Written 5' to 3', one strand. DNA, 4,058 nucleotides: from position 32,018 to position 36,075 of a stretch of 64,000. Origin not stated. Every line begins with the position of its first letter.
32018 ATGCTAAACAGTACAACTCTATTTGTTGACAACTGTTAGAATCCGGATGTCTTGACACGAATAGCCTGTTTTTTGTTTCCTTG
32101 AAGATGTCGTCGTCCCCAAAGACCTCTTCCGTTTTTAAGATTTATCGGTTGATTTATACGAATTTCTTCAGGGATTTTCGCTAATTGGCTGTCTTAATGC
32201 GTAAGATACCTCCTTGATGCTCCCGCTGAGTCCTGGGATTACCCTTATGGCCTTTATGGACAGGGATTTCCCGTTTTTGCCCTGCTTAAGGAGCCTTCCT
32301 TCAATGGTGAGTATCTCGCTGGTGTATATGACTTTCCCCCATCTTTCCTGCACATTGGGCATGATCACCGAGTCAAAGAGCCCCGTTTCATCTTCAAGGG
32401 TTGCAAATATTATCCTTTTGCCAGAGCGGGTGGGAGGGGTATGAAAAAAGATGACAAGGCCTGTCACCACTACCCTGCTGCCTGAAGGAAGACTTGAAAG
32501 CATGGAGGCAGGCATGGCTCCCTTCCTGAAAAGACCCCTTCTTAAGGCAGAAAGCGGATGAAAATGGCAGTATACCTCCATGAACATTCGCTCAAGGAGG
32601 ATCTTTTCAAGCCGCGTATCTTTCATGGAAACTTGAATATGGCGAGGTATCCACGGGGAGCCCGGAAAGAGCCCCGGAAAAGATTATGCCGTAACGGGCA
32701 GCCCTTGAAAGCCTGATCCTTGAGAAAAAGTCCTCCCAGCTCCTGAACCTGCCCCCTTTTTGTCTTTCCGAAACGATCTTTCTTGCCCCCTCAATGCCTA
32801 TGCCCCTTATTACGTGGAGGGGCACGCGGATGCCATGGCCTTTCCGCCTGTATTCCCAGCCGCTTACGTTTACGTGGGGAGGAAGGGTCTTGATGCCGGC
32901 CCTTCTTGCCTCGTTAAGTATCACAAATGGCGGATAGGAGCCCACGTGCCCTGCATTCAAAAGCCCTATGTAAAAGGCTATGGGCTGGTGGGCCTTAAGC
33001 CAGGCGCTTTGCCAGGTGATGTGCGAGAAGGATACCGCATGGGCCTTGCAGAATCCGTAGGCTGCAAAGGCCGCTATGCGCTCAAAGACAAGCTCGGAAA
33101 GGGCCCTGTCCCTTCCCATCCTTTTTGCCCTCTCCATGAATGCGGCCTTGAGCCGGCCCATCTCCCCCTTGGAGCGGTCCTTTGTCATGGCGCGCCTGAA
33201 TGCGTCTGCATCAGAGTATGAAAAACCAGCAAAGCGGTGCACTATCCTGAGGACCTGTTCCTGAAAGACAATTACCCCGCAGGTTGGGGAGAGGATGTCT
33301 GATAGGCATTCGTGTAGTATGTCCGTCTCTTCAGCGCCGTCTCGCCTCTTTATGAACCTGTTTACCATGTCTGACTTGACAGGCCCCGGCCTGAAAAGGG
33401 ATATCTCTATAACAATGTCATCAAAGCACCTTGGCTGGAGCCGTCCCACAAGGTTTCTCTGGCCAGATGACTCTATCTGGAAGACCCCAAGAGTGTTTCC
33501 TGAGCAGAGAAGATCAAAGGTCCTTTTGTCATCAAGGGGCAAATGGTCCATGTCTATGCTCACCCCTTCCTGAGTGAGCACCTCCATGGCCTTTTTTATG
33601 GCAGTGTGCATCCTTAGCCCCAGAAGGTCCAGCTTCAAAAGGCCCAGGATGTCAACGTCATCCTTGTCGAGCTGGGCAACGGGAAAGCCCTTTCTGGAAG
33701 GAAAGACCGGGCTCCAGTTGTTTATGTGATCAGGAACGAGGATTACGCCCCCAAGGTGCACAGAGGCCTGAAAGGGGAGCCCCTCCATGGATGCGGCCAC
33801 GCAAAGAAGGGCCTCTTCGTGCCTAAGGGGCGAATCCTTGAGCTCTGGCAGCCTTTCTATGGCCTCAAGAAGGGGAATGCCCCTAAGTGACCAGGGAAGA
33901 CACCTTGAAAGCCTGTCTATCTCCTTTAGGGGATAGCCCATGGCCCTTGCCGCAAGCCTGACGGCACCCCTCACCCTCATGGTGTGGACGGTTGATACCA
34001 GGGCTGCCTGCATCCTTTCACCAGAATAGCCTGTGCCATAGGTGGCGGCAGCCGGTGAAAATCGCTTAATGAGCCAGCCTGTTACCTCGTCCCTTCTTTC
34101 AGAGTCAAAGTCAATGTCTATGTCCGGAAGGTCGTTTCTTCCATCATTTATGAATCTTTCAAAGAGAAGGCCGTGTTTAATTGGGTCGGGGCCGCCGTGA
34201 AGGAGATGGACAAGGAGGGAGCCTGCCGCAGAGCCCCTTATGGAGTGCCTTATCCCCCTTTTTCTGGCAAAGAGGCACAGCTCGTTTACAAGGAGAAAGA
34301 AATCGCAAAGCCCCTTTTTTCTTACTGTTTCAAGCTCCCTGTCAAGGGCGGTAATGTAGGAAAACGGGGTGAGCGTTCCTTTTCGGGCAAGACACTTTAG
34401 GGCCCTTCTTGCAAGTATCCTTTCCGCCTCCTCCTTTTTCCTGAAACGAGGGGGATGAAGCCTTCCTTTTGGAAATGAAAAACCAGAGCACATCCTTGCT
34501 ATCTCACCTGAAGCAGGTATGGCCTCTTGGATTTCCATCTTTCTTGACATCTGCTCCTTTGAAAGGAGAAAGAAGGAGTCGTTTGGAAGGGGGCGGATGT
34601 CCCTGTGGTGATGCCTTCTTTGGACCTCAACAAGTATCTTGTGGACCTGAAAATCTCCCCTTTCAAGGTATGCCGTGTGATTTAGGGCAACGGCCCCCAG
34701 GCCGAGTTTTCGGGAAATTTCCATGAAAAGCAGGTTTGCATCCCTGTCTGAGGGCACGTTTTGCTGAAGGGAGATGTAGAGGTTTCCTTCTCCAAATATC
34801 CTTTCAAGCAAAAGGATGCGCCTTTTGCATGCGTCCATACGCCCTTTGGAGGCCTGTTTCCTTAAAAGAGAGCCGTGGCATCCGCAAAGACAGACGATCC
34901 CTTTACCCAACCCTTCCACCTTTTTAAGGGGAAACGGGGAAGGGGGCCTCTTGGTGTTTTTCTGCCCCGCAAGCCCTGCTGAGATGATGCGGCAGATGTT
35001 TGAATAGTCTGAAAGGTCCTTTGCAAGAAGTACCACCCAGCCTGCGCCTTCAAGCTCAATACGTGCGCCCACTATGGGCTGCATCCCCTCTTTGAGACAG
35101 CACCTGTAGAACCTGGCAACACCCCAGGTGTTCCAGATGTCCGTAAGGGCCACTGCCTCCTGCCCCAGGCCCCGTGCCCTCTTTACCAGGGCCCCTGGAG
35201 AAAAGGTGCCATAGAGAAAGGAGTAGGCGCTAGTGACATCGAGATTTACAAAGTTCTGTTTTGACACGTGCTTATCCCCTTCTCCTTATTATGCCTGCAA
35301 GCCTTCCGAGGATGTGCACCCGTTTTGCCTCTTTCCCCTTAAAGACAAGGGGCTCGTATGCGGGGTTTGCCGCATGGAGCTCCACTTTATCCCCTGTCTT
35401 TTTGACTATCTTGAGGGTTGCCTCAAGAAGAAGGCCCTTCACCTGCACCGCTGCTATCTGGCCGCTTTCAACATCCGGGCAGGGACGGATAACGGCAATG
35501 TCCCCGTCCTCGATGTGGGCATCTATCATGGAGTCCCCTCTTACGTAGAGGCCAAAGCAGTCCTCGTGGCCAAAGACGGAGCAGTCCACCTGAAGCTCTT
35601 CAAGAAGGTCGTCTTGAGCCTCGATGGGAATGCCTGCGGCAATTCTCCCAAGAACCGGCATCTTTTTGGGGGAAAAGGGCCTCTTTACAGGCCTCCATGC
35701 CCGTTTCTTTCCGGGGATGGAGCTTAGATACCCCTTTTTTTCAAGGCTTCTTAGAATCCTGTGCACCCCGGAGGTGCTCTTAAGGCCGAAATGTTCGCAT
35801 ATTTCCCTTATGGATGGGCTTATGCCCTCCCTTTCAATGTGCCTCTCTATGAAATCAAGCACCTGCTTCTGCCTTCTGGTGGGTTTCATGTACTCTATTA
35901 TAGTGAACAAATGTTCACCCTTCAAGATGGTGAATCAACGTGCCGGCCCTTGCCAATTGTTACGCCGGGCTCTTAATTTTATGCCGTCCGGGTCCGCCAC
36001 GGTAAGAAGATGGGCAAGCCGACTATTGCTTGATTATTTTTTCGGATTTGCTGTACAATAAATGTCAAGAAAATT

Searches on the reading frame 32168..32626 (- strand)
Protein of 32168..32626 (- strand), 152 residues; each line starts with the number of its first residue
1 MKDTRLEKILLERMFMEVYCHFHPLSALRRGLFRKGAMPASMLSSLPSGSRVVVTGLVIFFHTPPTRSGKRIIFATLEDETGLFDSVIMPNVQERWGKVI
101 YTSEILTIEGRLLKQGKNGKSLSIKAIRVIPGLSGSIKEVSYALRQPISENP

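Call 27: search_protein_families(library=pfam, proteins=[window:32168-32626:-], max_evalue=0.001)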
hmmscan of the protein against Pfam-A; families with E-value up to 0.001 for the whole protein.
window:32168-32626:- (152 aa): 1 family
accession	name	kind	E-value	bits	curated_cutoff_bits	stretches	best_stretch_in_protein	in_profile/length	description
PF01336.31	tRNA_anti-codon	-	7e-09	35.9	27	1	52-130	1-75/75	OB-fold nucleic acid binding domain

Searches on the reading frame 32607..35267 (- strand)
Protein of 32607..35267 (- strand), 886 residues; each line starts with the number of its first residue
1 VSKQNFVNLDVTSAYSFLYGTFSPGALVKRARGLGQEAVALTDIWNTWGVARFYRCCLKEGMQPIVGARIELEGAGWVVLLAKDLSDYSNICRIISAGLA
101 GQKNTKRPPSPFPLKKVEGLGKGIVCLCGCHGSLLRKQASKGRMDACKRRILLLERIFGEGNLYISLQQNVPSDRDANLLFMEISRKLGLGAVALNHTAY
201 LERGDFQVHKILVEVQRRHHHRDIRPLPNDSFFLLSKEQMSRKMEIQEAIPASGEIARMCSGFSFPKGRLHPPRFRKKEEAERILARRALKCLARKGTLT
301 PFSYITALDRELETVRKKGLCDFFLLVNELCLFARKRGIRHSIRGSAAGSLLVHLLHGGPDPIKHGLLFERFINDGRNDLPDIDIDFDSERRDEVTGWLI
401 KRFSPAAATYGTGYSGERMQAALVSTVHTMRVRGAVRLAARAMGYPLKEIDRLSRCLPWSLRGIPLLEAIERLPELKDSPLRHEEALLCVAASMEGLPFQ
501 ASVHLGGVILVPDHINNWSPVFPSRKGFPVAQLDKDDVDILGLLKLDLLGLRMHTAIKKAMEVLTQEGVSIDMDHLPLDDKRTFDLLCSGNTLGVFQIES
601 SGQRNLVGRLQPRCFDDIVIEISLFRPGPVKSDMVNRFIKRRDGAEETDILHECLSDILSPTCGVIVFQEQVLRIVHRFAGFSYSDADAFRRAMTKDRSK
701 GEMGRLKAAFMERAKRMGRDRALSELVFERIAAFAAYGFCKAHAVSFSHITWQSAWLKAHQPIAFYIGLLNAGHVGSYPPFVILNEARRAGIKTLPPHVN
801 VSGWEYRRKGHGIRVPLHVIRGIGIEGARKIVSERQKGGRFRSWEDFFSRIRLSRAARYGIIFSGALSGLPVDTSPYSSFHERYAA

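Call 27: search_protein_families(library=pfam, proteins=[window:32607-35267:-], max_evalue=0.001)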
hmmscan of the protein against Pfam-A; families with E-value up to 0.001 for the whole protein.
window:32607-35267:- (886 aa): 4 families
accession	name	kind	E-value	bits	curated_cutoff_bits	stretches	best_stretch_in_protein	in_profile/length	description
PF17657.6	DNA_pol3_finger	-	3.2e-55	186.4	22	1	554-716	2-164/166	Bacterial DNA polymerase III alpha subunit finger domain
PF07733.18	DNA_pol3_alpha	-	1.7e-52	179.1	23.9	1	298-550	17-260/260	Bacterial DNA polymerase III alpha NTPase domain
PF02811.25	PHP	-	6.3e-21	75.8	26.4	1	11-169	4-163/164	PHP domain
PF14579.12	HHH_6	-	4.9e-17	62.4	25.6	1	791-870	1-83/90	Helix-hairpin-helix motif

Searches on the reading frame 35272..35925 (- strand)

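Call 27: search_protein_families(library=pfam, proteins=[window:35272-35925:-], max_evalue=0.001)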
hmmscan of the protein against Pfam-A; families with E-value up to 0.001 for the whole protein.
window:35272-35925:- (217 aa): 5 families
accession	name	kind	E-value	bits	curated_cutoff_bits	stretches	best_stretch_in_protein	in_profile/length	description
PF00717.28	Peptidase_S24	-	1.1e-27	96.5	23.3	1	90-209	1-115/116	Peptidase S24-like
PF01726.22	LexA_DNA_bind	-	2.4e-21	75.7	23.7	1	16-76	5-65/65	LexA DNA binding domain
PF12802.13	MarR_2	-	6.9e-08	33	27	1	16-74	4-59/61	MarR family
PF13463.12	HTH_27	-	0.00012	22.7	22.2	1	16-73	2-54/68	Winged helix DNA-binding domain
PF09339.16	HTH_IclR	-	0.00033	20.8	22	1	37-68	19-49/52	IclR helix-turn-helix domain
